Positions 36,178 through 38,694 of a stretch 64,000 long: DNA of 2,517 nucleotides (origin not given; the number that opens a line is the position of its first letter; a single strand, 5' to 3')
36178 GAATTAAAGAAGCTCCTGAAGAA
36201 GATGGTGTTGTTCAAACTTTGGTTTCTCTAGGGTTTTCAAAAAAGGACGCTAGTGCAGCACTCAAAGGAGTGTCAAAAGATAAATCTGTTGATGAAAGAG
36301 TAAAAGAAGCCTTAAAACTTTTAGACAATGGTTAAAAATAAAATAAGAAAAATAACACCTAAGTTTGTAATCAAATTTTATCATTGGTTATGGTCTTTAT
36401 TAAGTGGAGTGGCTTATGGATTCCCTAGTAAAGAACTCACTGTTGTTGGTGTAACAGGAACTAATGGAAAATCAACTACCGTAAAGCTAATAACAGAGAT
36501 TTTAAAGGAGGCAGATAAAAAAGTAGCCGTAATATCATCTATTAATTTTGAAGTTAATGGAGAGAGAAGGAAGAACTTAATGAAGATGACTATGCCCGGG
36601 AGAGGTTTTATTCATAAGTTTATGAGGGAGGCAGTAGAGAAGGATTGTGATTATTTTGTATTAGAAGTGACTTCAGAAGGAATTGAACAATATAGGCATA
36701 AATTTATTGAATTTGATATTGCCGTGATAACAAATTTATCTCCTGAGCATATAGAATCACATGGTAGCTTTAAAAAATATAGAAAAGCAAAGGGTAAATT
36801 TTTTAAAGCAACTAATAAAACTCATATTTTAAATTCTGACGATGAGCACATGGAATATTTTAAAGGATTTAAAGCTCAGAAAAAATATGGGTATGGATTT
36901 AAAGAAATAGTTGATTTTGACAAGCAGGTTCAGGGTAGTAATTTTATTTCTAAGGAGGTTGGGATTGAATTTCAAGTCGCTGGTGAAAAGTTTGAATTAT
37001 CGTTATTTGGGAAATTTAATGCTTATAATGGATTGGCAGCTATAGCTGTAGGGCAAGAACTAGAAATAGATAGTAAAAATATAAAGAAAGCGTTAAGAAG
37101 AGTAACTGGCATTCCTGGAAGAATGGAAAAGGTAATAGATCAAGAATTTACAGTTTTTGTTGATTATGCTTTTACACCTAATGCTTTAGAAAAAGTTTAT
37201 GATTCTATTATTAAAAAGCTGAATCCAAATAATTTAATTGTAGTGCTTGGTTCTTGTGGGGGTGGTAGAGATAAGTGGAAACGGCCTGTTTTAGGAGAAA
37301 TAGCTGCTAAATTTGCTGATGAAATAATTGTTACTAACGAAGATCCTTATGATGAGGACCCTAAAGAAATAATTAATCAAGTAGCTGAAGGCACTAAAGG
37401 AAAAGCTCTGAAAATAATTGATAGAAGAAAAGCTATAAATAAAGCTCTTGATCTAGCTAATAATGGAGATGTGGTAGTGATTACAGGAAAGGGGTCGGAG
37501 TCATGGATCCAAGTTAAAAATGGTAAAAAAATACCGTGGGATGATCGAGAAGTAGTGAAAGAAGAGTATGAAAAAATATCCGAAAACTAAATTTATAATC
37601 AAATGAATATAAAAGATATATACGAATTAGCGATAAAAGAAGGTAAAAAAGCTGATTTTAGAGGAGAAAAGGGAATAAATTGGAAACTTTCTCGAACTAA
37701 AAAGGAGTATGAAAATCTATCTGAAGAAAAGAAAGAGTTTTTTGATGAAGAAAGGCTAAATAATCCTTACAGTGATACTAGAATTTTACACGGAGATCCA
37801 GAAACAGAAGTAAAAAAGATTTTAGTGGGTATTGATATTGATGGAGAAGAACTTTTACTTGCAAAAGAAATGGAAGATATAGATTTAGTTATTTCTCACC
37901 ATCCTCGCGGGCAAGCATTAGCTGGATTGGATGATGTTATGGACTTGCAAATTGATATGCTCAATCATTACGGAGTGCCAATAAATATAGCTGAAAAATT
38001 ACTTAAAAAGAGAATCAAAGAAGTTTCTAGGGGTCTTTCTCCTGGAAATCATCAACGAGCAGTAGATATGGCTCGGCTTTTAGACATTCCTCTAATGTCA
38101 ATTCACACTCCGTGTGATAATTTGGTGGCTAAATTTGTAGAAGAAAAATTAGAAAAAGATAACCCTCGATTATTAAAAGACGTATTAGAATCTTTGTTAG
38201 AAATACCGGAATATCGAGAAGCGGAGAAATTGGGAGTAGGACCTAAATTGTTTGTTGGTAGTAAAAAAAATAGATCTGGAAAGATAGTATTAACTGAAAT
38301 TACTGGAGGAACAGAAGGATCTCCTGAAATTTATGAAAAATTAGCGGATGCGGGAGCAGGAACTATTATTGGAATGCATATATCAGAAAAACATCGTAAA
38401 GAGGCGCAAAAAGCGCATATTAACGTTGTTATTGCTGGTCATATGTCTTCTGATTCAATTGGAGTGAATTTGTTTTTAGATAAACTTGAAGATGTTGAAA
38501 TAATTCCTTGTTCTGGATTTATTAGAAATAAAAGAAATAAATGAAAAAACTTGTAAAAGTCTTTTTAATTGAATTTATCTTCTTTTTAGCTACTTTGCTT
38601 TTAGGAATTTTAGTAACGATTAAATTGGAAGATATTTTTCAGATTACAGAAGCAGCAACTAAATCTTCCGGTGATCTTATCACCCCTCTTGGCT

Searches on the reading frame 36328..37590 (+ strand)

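Call 64: search_protein_families(library=pfam, proteins=[window:36328-37590:+], max_evalue=0.001)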
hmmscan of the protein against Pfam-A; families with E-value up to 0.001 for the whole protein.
window:36328-37590:+ (420 aa): 2 families
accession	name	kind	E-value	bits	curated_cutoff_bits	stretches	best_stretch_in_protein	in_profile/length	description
PF08245.18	Mur_ligase_M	-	1.7e-41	142.9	24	1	42-241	1-199/200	Mur ligase middle domain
PF02875.26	Mur_ligase_C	-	2.3e-26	93.6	28.4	1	264-389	1-127/127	Mur ligase, glutamate ligase domain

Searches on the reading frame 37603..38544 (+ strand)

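Call 64: search_protein_families(library=pfam, proteins=[window:37603-38544:+], max_evalue=0.001)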
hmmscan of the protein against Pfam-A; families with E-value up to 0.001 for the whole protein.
window:37603-38544:+ (313 aa): 1 family
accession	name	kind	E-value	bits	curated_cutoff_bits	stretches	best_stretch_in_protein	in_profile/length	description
PF01784.24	DUF34_NIF3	-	7.6e-11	42.5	23.4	1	150-297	81-237/256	Duf34/NIF3 (NGG1p interacting factor 3)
